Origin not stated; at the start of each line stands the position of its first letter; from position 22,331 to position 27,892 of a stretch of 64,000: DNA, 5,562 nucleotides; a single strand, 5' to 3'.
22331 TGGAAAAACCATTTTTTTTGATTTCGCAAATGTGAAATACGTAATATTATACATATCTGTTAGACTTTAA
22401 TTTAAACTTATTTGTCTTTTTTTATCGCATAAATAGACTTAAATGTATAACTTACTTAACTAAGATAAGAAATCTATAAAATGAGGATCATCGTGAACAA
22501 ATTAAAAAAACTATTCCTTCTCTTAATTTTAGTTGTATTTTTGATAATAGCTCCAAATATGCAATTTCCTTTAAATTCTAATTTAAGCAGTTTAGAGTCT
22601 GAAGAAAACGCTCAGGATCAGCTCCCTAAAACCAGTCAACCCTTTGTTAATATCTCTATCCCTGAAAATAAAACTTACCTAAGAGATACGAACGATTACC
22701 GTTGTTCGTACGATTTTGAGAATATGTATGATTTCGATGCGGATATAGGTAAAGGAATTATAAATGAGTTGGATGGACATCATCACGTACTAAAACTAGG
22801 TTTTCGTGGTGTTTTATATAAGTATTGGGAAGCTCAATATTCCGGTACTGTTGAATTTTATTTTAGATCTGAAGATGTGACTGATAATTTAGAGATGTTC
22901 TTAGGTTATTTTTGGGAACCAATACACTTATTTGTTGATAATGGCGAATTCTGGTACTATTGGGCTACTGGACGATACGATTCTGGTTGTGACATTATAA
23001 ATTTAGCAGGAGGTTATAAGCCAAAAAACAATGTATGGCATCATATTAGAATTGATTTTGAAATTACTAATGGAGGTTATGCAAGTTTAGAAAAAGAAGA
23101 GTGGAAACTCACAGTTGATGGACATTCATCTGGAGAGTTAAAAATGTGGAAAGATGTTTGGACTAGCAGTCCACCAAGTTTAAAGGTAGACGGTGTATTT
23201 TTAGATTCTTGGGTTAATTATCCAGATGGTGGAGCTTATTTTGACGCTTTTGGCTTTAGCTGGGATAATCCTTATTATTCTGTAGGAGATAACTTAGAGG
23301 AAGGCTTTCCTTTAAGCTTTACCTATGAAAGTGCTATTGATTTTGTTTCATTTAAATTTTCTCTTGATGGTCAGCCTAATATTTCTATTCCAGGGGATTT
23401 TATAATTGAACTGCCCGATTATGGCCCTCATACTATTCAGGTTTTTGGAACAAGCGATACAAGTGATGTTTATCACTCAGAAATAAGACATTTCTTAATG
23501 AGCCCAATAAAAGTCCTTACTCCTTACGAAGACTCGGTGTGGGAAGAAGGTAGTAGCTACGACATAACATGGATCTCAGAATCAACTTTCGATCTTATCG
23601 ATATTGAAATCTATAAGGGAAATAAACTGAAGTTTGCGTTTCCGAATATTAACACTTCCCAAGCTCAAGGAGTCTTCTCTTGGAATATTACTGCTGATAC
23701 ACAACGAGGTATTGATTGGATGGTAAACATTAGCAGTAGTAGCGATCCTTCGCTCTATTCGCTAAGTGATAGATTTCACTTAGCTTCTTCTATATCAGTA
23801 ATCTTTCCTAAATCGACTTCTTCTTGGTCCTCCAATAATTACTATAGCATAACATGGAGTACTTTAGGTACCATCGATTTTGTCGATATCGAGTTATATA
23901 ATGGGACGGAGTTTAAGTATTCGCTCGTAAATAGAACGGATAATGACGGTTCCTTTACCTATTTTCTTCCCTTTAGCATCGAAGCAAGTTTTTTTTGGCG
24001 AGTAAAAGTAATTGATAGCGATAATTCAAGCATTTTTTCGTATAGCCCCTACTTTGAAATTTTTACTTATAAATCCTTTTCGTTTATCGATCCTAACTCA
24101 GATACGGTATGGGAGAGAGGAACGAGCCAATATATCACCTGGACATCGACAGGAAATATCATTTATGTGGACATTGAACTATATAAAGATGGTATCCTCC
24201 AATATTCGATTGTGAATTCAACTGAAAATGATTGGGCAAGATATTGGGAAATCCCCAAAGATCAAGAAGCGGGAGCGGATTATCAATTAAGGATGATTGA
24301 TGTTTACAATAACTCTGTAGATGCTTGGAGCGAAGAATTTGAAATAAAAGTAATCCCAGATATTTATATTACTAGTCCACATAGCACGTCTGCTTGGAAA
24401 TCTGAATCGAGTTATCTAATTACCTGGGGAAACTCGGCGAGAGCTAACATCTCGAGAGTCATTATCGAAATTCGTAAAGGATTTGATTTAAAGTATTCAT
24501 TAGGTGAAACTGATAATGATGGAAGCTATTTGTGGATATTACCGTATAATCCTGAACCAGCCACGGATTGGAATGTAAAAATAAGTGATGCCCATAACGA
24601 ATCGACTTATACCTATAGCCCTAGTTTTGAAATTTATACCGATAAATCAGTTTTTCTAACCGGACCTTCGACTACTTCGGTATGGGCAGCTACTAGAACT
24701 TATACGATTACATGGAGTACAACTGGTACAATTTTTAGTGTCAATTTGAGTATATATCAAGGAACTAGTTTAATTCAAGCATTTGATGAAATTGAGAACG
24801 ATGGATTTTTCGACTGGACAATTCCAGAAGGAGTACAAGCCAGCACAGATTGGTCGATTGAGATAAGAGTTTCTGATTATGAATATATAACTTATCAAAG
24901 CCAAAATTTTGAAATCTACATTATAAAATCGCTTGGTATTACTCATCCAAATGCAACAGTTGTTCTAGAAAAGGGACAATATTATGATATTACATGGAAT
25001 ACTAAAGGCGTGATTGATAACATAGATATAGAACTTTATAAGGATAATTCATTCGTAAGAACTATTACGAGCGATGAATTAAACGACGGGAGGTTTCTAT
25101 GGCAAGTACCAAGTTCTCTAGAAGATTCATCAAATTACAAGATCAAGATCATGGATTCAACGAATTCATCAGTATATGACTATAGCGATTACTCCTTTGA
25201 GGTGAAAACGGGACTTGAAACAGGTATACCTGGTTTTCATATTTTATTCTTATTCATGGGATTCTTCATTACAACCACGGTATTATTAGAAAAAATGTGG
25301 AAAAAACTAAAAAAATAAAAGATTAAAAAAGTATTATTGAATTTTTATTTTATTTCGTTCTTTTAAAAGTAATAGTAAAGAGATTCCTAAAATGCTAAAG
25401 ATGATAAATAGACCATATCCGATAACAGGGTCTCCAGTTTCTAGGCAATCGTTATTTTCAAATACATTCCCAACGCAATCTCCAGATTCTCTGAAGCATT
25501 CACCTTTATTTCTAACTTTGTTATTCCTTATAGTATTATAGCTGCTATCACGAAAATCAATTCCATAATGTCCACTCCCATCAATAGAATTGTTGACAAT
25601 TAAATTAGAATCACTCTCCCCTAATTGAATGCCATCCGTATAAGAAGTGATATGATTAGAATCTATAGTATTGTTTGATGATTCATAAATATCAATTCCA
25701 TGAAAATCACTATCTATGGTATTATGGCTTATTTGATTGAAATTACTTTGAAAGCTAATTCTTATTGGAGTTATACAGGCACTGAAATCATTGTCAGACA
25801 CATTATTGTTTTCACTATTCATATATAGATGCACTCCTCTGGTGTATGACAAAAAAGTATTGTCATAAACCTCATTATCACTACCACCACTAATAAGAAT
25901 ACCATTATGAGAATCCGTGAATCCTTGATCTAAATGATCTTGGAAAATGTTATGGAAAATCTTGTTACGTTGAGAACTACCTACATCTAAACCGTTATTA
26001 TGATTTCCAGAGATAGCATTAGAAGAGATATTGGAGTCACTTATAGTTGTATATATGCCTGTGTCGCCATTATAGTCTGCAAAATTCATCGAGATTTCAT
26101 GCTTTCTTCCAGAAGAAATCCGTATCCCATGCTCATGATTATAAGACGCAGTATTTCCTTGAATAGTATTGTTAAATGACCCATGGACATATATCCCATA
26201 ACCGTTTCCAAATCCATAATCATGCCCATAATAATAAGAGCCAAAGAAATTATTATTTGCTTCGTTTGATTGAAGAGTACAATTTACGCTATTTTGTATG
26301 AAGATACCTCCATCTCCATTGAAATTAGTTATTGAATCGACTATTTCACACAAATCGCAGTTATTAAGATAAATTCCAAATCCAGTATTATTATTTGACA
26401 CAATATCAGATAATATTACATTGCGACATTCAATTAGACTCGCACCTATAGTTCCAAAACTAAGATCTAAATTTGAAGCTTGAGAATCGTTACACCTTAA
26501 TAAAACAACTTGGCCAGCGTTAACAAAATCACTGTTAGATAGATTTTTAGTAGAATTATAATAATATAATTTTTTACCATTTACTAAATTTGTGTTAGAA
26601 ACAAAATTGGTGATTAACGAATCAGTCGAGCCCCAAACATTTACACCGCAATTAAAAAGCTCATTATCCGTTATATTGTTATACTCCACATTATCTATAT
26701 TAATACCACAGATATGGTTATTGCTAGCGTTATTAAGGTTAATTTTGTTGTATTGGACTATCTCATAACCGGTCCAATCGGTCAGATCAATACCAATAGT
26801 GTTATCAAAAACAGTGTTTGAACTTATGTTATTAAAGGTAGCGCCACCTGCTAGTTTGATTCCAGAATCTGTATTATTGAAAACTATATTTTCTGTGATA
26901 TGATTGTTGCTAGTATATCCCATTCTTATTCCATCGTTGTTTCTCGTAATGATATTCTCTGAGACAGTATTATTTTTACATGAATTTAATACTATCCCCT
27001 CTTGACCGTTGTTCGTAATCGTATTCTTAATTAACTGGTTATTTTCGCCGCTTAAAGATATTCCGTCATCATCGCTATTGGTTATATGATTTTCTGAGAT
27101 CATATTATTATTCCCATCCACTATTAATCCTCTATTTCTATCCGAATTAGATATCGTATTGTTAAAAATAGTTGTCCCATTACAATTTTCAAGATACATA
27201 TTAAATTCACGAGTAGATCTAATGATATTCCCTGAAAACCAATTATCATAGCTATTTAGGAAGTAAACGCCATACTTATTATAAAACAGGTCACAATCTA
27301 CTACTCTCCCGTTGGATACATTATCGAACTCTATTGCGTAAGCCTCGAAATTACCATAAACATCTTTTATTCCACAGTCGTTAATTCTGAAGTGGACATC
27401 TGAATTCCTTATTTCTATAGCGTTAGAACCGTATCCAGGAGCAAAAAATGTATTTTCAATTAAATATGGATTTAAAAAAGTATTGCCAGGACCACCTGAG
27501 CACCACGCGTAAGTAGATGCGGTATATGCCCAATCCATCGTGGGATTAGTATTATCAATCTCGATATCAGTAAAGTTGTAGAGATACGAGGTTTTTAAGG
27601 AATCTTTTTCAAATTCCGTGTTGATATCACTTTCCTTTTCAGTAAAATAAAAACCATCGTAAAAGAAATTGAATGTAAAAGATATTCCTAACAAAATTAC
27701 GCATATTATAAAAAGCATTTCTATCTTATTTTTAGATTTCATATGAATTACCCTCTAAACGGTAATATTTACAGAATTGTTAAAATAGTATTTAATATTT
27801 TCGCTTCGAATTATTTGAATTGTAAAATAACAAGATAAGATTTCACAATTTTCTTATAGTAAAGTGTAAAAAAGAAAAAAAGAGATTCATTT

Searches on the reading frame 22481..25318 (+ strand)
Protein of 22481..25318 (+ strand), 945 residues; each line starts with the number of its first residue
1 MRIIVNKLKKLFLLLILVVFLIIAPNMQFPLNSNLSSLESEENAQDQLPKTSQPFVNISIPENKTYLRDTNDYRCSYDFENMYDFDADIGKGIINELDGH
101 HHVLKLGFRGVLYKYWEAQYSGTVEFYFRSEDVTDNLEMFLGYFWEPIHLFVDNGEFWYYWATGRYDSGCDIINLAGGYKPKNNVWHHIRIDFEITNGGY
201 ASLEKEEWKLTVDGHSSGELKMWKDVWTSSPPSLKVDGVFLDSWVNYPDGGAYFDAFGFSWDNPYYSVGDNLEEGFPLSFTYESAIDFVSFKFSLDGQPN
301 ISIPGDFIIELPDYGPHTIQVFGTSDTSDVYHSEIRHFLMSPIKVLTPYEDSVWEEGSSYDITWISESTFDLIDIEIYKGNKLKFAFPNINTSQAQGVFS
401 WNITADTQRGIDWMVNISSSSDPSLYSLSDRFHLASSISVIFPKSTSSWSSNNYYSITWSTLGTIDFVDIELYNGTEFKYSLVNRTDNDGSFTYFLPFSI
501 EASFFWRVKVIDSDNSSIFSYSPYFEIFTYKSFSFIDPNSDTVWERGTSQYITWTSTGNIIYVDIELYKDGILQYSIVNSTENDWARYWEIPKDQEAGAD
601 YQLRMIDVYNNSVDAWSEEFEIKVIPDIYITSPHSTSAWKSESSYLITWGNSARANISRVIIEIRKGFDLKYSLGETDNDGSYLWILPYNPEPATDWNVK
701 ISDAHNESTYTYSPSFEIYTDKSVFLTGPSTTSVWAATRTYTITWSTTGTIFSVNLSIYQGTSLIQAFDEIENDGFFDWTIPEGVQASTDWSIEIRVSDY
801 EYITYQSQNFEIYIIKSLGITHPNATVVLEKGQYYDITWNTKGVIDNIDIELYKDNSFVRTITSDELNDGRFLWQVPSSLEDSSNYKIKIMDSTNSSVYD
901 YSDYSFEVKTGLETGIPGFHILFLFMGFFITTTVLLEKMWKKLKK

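Call 44: search_protein_families(library=pfam, proteins=[window:22481-25318:+], max_evalue=0.00001)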
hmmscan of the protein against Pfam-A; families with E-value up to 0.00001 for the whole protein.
window:22481-25318:+ (945 aa): 1 family
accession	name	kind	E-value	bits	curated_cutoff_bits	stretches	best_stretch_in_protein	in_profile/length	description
PF10342.15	Kre9_KNH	-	6.7e-38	129.8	24.6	2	823-903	2-90/94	Kre9/KNH-like N-terminal Ig-like domain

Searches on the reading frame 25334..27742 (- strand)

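Call 44: search_protein_families(library=pfam, proteins=[window:25334-27742:-], max_evalue=0.00001)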
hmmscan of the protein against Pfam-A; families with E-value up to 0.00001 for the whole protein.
window:25334-27742:- (802 aa): 2 families
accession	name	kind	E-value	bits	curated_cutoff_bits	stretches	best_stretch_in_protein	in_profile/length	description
PF13229.12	Beta_helix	-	1.2e-55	188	25.9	6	205-360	2-156/158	Right handed beta helix region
PF05048.19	NosD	-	8.1e-55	186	23.6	5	109-268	19-172/212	Periplasmic copper-binding protein (NosD)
